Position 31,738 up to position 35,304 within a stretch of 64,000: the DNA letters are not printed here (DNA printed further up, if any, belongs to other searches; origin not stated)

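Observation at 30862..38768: Operon: 1205-aa unknown secreted protein, 1088-aa S8 protease, then a lipoprotein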

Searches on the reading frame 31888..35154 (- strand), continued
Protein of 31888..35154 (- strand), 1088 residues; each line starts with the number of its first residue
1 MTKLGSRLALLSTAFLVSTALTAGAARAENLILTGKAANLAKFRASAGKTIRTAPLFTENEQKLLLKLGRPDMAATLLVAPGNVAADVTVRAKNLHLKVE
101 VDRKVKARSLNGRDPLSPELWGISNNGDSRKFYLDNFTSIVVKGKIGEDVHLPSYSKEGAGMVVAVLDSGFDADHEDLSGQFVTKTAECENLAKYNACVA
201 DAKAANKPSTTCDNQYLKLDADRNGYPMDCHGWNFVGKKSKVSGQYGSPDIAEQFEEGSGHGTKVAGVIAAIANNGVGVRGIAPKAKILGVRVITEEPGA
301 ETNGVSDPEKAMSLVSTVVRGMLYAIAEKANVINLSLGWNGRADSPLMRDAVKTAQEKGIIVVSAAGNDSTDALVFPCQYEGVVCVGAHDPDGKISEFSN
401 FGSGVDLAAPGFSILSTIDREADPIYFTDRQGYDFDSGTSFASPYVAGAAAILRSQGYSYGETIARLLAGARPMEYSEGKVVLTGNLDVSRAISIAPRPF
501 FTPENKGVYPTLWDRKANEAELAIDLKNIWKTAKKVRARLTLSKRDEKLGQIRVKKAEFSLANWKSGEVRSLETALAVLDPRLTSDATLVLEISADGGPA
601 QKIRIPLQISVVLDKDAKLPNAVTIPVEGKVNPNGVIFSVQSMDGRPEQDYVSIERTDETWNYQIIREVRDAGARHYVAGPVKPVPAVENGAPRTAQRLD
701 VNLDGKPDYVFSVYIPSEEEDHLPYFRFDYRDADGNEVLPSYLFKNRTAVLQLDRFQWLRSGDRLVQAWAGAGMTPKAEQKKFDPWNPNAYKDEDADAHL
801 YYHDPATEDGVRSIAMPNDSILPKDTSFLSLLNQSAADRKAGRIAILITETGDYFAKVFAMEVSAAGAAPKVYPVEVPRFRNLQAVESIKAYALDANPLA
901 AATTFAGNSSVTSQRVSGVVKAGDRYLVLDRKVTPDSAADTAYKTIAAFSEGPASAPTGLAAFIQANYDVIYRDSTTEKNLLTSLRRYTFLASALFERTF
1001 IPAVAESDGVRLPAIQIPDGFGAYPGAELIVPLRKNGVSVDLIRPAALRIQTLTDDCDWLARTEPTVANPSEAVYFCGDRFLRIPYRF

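Call 66: predict_structure(alignment_id=A3)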
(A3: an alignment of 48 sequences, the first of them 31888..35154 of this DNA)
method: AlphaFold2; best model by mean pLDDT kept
length: 1088 residues; sequences in the alignment: 48
mean_pLDDT: 88.6   pTM: 0.82
mean pLDDT of the five models: 88.6, 88.1, 86.5, 86.6, 86.2
residues with pLDDT >= 90: 717; 70-90: 292; 50-70: 49; < 50: 30
segments of 3 or more residues with pLDDT < 50: 1-6, 18-27, 103-107, 298-306
pLDDT, mean of each block of 10 residues (from residue 1): 46 53 48 90 85 86 87 89 75 85 56 87 93 79 95 92 96 93 96 94 89 89 91 90 88 74 96 92 97 69 47 83 95 91 82 96 94 88 96 94 95 93 81 92 98 98 97 90 96 96 91 92 96 97 95 97 97 96 94 95 94 84 93 93 91 93 95 90 92 92 94 89 90 94 90 91 95 91 74 83 93 93 92 93 95 83 95 87 84 93 91 92 92 88 92 93 92 94 77 63 94 90 80 94 94 84 91 93 93
secondary structure, 60 per line:
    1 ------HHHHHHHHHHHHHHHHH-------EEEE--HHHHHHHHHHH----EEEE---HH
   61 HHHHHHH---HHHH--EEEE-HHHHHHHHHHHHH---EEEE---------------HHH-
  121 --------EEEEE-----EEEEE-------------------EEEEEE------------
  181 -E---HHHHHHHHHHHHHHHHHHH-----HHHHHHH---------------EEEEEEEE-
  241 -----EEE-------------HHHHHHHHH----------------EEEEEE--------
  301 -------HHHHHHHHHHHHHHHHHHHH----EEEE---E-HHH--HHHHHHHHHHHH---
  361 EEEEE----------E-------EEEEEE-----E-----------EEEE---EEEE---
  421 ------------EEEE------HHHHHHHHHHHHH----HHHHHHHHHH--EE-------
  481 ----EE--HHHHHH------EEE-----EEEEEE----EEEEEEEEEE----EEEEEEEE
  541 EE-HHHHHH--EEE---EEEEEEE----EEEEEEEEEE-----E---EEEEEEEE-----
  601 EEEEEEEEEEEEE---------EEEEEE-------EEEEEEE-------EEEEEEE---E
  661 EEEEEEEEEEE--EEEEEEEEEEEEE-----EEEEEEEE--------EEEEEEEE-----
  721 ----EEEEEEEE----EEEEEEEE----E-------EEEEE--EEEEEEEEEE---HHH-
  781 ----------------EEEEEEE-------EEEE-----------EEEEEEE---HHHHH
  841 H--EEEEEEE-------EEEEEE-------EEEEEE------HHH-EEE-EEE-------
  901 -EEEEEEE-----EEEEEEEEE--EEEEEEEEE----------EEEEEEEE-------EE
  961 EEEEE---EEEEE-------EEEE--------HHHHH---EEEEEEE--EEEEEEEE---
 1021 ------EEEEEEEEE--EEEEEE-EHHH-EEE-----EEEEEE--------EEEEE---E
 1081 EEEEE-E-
elements in order (helices of 4 or more, strands of 3 or more residues): H7-23 E31-34 H37-47 E52-55 H59-67 H71-74 E77-80 H82-94 E98-101 E129-133 E139-143 E163-168 H186-204 H210-216 E232-239 E246-248 H262-270 E287-292 H308-327 E332-335 H346-357 E361-365 E384-389 E407-410 E414-417 E433-436 H443-455 H460-469 H489-494 E501-503 E509-514 E519-528 E533-542 H544-549 E552-554 E558-564 E569-578 E588-595 E601-613 E623-628 E636-642 E650-656 E660-671 E674-686 E692-699 E708-715 E725-732 E737-744 E757-761 E764-773 E797-803 E811-814 E826-832 H836-841 E844-850 E858-863 E871-876 E887-889 E891-893 E902-908 E914-922 E925-933 E944-951 E959-965 E969-973 E981-984 H993-997 E1001-1007 E1010-1017 E1027-1035 E1038-1043 E1050-1052 E1058-1063 E1072-1076 E1080-1085

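Call 69: fold_search(model_id=the predicted structure, library=pdb)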
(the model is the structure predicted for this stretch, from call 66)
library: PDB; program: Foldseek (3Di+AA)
matches with E <= 10: 1470; with E <= 0.001: 303
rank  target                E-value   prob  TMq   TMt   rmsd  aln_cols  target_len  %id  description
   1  8jmw_A                7.7e-22  1.00  0.28  0.54  10.4       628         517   19  Fibril form of serine peptidase Vpr (released 2023-12-06)
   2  3vv3_A                3.1e-21  1.00  0.26  0.81   4.4       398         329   27  Crystal structure of deseasin MCP-01 from Pseudoalteromonas sp. SM9913 (released 2013-08-07)
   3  1thm                  7.9e-20  1.00  0.22  0.84   2.7       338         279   30  CRYSTAL STRUCTURE OF THERMITASE AT 1.4 ANGSTROMS RESOLUTION (released 1994-01-31)
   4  1tec_E                5.5e-19  1.00  0.22  0.82   3.2       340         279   29  CRYSTALLOGRAPHIC REFINEMENT BY INCORPORATION OF MOLECULAR DYNAMICS. THE THERMOSTABLE SERINE PROTEASE THERMITASE COMPLE (released 1989-10-15)
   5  3qtl_A                2.0e-18  1.00  0.21  0.83   3.7       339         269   28  Structural Basis for Dual-inhibition Mechanism of a Non-classical Kazal-type Serine Protease Inhibitor from Horseshoe  (released 2011-06-01)
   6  1v5i_A                3.1e-18  1.00  0.21  0.81   3.6       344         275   27  Crystal structure of serine protease inhibitor POIA1 in complex with subtilisin BPN' (released 2005-03-08)
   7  5yl7_A                3.3e-18  1.00  0.24  0.74   5.6       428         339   24  Proteases from Pseudoalteromonas arctica PAMC 21717 (Pro21717) (released 2018-01-31)
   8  3ti7                  3.3e-18  1.00  0.24  0.73   5.3       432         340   24  Crystal structure of the basic protease BprV from the ovine footrot pathogen, Dichelobacter nodosus (released 2011-10-19)
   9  9goi                  3.4e-18  1.00  0.23  0.68   8.0       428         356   27  StmPr1, Stenotrophomonas maltophilia Protease 1, 36 kDa alkine serine protease in complex with Bortezomib (released 2025-08-06)
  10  1mee_A                4.2e-18  1.00  0.22  0.82   3.5       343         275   28  THE COMPLEX BETWEEN THE SUBTILISIN FROM A MESOPHILIC BACTERIUM AND THE LEECH INHIBITOR EGLIN-C (released 1992-10-15)
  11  1lw6_E                4.4e-18  1.00  0.22  0.81   3.4       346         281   27  Crystal Structure of the Complex of Subtilisin BPN' with Chymotrypsin Inhibitor 2 at 1.5 Angstrom Resolution (released 2002-08-21)
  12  9i67                  4.4e-18  1.00  0.23  0.68   7.9       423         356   27  StmPr1, Stenotrophomonas maltophilia Protease 1, 36 kDa alkine serine protease in complex with Chymostatin (released 2025-08-06)
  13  1ak9                  4.9e-18  1.00  0.22  0.83   2.8       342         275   28  SUBTILISIN MUTANT 8321 (released 1997-11-12)
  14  1c9m                  5.1e-18  1.00  0.21  0.82   4.0       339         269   26  BACILLUS LENTUS SUBTILSIN (SER 87) N76D/S103A/V104I (released 1999-10-06)
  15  5arb                  5.4e-18  1.00  0.21  0.83   3.3       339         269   26  Cooperative bio-metallic selectivity in a tailored protease enables creation of a C-C cross-coupling Heckase (released 2016-09-14)
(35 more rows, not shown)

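Call 99: search_solved_structures(query=A3, max_evalue=0.01)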
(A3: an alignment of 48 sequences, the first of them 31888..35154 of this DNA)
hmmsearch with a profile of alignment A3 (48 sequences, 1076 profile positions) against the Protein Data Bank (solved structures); distinct sequences matched with E-value up to 0.01: 201 (the best 60 are shown).
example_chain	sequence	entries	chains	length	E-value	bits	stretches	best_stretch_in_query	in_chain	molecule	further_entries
7xr8_A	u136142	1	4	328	1.4e-53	185.3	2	230-453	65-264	Major intracellular serine protease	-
1dbi_A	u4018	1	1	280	6e-52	179.9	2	244-463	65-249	AK.1 SERINE PROTEASE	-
7y6m_C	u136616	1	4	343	1.1e-49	172.5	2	243-455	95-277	Intracellular serine protease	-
1thm_A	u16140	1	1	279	2.6e-47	164.6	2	244-467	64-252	THERMITASE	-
1tec_E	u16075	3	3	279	1.1e-46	162.5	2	244-467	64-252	THERMITASE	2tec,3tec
1s01_A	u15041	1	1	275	2.2e-45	158.2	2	244-456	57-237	Subtilisin BPN'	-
1sbt_A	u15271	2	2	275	4.5e-45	157.2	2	242-456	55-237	SUBTILISIN BPN' | SUBTILISIN NOVO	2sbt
1aqn_A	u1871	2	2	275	7.8e-45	156.4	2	244-456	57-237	SUBTILISIN 8324 | SUBTILISIN BPN'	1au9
1ak9_A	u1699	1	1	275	8.4e-45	156.3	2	244-456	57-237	SUBTILISIN 8321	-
1s02_A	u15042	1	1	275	1e-44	156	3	316-456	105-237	SUBTILISIN BPN'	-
2sni_E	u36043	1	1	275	1.1e-44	155.9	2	244-456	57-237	SUBTILISIN NOVO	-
1c3l_A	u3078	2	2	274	1.3e-44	155.7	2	238-473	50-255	SUBTILISIN-CARLSBERG | Subtilisin Carlsberg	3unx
1scn_E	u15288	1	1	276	1.3e-44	155.7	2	238-475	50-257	SUBTILISIN CARLSBERG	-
1af4_A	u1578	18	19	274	1.3e-44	155.6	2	238-473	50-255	SUBTILISIN CARLSBERG | SUBTILISIN CARLSBERG, TYPE VIII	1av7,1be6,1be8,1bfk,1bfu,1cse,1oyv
1sbn_E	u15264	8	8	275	1.4e-44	155.6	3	316-456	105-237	SUBTILISIN NOVO BPN' | SUBTILISIN BPN'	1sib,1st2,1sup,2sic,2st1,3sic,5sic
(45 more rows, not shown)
